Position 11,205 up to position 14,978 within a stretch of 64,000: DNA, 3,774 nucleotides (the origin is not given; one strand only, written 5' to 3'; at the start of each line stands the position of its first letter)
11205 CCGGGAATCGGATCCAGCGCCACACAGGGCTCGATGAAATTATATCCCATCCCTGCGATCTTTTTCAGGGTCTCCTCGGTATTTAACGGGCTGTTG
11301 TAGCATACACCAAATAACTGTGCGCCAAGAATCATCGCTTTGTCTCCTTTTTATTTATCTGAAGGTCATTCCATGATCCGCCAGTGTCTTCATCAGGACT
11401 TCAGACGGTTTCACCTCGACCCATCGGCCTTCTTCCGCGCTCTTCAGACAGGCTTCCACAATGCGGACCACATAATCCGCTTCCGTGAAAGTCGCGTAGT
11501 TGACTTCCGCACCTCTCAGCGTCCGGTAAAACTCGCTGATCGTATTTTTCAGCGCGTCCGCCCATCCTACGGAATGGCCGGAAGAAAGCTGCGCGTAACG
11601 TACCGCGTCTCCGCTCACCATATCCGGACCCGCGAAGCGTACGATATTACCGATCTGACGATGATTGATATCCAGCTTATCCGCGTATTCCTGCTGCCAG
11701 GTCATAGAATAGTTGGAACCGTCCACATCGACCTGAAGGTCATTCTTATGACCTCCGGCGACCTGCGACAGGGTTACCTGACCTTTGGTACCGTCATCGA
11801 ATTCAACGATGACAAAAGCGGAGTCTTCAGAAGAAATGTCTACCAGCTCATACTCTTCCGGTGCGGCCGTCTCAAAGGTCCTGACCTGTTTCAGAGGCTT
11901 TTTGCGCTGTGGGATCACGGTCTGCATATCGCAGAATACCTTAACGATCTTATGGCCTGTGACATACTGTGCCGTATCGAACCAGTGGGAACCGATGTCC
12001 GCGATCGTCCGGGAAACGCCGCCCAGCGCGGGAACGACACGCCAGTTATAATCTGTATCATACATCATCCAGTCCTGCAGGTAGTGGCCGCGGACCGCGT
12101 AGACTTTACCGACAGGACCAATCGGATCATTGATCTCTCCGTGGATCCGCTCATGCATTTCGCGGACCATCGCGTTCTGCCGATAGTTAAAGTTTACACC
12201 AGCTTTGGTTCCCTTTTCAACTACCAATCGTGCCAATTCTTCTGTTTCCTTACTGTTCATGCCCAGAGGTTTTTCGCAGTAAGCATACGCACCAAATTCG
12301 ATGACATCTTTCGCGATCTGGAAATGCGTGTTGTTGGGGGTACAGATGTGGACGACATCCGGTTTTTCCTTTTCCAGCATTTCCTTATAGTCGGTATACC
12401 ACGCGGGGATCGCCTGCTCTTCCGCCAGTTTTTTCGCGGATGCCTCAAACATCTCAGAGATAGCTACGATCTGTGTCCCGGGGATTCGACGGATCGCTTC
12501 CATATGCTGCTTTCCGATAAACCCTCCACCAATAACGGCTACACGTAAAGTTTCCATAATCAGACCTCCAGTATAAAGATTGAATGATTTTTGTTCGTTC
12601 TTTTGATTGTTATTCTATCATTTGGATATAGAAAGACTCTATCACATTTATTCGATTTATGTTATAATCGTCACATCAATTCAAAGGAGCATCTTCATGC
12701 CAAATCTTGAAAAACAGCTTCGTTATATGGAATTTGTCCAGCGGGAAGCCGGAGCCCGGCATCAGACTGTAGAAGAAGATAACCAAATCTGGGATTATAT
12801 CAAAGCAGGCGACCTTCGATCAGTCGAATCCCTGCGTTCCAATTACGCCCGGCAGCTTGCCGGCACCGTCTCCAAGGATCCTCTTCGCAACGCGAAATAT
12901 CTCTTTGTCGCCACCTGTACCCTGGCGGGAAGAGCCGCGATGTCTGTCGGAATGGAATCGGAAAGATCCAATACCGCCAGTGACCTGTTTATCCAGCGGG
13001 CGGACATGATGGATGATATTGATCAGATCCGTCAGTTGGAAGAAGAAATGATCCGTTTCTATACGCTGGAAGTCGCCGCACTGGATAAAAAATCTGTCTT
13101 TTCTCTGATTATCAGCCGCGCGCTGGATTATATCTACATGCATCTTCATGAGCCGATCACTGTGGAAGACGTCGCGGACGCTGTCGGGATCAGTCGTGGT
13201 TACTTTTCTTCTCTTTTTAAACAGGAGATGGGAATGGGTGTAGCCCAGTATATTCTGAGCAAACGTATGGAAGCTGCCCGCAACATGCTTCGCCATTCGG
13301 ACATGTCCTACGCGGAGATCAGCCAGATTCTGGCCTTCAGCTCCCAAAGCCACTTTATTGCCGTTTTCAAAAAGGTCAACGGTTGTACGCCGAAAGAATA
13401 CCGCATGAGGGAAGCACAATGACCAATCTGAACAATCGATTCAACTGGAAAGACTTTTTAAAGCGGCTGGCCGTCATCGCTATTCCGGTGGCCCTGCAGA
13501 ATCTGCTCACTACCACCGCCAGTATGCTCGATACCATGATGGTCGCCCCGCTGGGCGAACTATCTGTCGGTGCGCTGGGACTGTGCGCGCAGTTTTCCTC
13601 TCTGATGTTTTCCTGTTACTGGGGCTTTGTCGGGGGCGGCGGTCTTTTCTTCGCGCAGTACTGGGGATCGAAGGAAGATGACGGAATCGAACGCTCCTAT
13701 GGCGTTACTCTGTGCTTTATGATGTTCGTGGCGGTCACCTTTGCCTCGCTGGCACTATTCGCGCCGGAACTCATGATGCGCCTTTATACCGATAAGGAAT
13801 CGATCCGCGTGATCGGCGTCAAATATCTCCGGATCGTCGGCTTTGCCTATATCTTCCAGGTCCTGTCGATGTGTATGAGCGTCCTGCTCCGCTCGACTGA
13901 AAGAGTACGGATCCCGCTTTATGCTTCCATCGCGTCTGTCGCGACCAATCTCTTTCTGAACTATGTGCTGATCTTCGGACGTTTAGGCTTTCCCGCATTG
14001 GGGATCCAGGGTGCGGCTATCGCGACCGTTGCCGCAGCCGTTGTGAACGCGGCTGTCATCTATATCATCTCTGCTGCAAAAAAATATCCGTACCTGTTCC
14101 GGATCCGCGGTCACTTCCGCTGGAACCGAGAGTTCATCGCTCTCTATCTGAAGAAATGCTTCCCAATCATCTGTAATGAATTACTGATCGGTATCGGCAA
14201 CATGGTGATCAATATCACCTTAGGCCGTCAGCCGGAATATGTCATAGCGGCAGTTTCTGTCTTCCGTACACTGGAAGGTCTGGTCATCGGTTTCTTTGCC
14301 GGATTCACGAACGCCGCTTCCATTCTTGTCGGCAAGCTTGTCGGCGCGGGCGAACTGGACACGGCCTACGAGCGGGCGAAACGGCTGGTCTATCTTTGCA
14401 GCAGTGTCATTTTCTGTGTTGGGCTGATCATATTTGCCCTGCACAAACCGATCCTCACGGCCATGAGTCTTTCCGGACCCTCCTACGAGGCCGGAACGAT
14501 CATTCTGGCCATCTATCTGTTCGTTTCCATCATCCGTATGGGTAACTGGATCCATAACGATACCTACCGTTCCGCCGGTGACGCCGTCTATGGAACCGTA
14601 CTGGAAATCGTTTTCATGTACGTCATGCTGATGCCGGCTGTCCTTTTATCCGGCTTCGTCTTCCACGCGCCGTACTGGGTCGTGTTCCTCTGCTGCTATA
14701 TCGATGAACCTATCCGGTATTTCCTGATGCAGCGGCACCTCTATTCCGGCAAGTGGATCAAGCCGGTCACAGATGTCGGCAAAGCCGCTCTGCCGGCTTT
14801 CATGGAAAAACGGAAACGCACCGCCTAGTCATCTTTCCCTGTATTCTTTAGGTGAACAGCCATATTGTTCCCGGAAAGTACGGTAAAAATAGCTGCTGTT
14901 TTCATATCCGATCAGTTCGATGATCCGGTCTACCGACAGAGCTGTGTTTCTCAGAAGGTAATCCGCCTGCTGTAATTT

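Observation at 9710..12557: Gfo/Idh/MocA oxidoreductase co-operonic with a TIM-barrel-isomerase::TolB-propeller fusion: candidate oxidative (3-keto) glycoside-processing or C-C-cleaving pathway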

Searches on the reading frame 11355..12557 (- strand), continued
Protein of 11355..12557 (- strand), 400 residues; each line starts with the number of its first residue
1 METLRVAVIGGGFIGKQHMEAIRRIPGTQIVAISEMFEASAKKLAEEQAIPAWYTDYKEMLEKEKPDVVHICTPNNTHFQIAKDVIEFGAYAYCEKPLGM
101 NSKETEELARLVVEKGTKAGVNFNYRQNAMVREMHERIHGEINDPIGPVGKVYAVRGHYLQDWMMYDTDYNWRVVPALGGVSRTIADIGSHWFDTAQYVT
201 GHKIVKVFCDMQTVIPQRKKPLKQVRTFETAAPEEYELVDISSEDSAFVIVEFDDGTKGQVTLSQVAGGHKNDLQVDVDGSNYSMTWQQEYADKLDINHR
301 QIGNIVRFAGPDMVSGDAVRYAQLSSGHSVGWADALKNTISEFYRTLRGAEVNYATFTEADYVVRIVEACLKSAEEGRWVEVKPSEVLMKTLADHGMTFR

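Call 80: search_solved_structures(query=L094:9190-9942:+, max_evalue=0.01, show_alignments=1)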
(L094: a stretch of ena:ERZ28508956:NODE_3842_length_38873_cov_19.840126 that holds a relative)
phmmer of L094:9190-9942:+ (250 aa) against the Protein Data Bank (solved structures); distinct sequences matched with E-value up to 0.01: 8.
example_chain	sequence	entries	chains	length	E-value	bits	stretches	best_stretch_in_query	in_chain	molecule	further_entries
8bvk_A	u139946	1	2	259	1.1e-27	100.4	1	18-234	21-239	Xylose isomerase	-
8tcs_D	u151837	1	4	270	5.6e-19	71.8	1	42-244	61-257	Xylose isomerase-like TIM barrel domain-containing protein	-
8tcd_B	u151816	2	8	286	7e-19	71.5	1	42-244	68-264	Sugar phosphate isomerase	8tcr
8tct_A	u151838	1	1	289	7.7e-10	41.9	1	75-204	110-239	Sugar phosphate isomerase/epimerase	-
3l23_A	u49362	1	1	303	1.1e-05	28.2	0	151-193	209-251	Sugar phosphate isomerase/epimerase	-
9zmu_A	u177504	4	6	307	0.0001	25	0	103-248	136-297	Iole protein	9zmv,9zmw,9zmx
3obe_A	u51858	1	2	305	0.00024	23.8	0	149-189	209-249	Sugar phosphate isomerase/epimerase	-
3cny_A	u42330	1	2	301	0.0011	21.7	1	103-242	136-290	Inositol catabolism protein IolE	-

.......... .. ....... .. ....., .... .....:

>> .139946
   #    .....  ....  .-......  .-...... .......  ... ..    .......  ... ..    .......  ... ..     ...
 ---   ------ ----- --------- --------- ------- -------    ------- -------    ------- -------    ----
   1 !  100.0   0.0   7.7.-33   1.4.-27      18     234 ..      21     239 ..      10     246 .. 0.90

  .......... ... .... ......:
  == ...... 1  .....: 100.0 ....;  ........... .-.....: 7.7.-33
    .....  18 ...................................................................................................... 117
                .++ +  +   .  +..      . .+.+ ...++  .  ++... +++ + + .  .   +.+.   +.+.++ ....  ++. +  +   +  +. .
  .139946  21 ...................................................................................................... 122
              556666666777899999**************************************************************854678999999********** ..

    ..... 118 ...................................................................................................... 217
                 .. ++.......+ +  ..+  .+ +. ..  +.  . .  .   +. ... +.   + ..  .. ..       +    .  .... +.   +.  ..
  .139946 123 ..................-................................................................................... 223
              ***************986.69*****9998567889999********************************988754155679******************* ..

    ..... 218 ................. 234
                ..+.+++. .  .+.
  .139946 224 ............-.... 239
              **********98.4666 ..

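Call 86: search_protein_families(library=padloc, proteins=[window:11355-12557:-], max_evalue=0.01)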
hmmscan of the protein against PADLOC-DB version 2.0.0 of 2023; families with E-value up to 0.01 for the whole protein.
window:11355-12557:- (400 aa): 0 families

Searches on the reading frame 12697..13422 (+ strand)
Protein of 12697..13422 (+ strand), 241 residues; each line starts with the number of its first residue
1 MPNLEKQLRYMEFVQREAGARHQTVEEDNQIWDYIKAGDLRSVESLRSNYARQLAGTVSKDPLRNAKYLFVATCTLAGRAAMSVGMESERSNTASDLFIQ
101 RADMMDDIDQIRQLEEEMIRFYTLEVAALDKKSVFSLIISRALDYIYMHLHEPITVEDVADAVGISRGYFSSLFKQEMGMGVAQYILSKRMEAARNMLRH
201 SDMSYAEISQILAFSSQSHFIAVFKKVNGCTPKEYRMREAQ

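Call 3: search_protein_families(library=pfam, proteins=[window:12697-13422:+], max_evalue=0.01)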
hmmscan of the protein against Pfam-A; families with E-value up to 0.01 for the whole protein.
window:12697-13422:+ (241 aa): 2 families
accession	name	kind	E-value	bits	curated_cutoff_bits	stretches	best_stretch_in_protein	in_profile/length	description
PF00165.29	HTH_AraC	-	2.4e-23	82.2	26.6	2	149-186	4-41/42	Bacterial regulatory helix-turn-helix proteins, AraC family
PF12833.13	HTH_18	-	5.5e-23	81.5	33.6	1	160-237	2-79/80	Helix-turn-helix domain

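Call 4: search_protein_families(library=ncbifam, proteins=[window:12697-13422:+], max_evalue=0.01)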
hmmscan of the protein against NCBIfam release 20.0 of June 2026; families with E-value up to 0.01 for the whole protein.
window:12697-13422:+ (241 aa): 35 families (the best 25 are shown)
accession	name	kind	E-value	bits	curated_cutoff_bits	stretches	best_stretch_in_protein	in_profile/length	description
TIGR04094.1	adjacent_YSIRK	equivalog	5.1e-38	131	200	1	11-236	160-383/383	YSIRK-targeted surface antigen transcriptional regulator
NF047788.1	TransRegPocR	equivalog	3.2e-26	92.3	500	1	134-239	186-291/296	transcriptional regulator PocR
NF047455.1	TF_Staph_AryK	equivalog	3.9e-21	75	850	1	112-239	132-259/759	transcriptional regulator AryK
NF007860.0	PRK10572.1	equivalog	1.8e-19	69.7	208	1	111-239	159-285/292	arabinose operon transcriptional regulator AraC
NF007693.0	PRK10371.1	equivalog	5.3e-18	65.3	253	1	138-237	199-298/309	transcriptional regulator MelR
NF006902.0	PRK09393.1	equivalog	7e-15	55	425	1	138-238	221-321/327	transcriptional regulator FtrA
NF033869.1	viru_reg_Rsp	equivalog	6.1e-14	51.4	400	1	129-237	139-247/701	AraC family transcriptional regulator Rsp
NF012144.2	ramA_TF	equivalog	1.2e-13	51.4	180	1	138-238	6-106/108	RamA family antibiotic efflux transcriptional regulator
NF049932.1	TranspRegBtr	equivalog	6.9e-13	48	900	1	119-236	146-263/531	bacillibactin transport transcriptional regulator Btr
NF052371.1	TransRegGbdRPseu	equivalog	1e-12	47.8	480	1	146-238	234-326/365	choline metabolism transcriptional regulator GbdR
NF007243.0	PRK09685.1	equivalog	1.8e-12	47.3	199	1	140-238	201-301/303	transcriptional regulator FeaR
NF008564.0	PRK11511.1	equivalog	6.4e-12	45.7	202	1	136-239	8-111/127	MDR efflux pump AcrAB transcriptional activator MarA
NF012198.0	MarA_TF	equivalog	1.8e-11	44.3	250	1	136-239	8-111/124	MDR efflux pump AcrAB transcriptional activator MarA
NF007584.0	PRK10219.1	equivalog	5e-11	42.9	174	1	138-238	6-106/107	superoxide response transcriptional regulator SoxS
NF040475.1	chlor_reg_RclR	equivalog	2.1e-10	40.4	400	1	131-238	167-278/284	reactive chlorine-specific transcriptional regulator RclR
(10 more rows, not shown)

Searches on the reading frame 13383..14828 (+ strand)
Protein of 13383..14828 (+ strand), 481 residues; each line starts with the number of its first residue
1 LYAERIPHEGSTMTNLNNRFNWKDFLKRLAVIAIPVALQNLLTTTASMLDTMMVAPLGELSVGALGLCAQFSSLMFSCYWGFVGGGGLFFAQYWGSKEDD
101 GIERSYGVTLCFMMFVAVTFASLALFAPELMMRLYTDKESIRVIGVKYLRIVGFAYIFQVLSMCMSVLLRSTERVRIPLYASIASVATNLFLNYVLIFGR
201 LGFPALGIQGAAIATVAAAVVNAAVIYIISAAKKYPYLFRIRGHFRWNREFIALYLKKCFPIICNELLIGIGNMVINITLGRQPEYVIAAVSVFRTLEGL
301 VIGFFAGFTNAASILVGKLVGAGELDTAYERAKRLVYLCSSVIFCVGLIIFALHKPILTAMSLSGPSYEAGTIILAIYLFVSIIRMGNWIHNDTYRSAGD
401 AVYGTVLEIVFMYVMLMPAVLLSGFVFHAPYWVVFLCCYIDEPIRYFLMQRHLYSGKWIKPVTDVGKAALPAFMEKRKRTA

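Call 3: search_protein_families(library=pfam, proteins=[window:13383-14828:+], max_evalue=0.01)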
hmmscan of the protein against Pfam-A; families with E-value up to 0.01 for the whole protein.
window:13383-14828:+ (481 aa): 1 family
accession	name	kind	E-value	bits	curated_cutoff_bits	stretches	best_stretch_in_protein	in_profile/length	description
PF01554.23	MatE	-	3e-41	141.2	24.9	2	35-195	1-161/161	MatE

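Call 4: search_protein_families(library=ncbifam, proteins=[window:13383-14828:+], max_evalue=0.01)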
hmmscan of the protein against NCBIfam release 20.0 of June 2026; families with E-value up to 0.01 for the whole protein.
window:13383-14828:+ (481 aa): 8 families
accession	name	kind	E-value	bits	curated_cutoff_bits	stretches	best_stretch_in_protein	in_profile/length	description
TIGR00797.1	matE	subfamily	3.5e-44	151.3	147.4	1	35-428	1-389/396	MATE family efflux transporter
NF041801.1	MATE_SolL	equivalog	1.6e-22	79.9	780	1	23-418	16-411/458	solanimycin export family MATE transporter SolL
NF052396.1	MATE_WgkD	equivalog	2.2e-22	79.6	510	1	27-452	3-422/428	tryglysin-associated MATE efflux transporter WgkD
NF007562.1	PRK10189.1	equivalog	4.5e-18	65.3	465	1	25-460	25-464/470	EmmdR/YeeO family multidrug/toxin efflux MATE transporter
NF001214.0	PRK00187.1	equivalog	4.1e-12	45.8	449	1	29-359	12-342/464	NorM family multidrug efflux MATE transporter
NF007130.1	PRK09575.1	equivalog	5.1e-10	39.2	445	1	85-234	65-212/435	MATE family efflux transporter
NF000263.1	MATE_multi_NorM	equivalog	1.3e-08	34.7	950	1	18-243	6-234/459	multidrug efflux MATE transporter NorM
NF045539.1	MATE_efflux1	equivalog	4.4e-07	29.4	350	1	105-257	79-229/411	MATE family Na+-driven efflux transporter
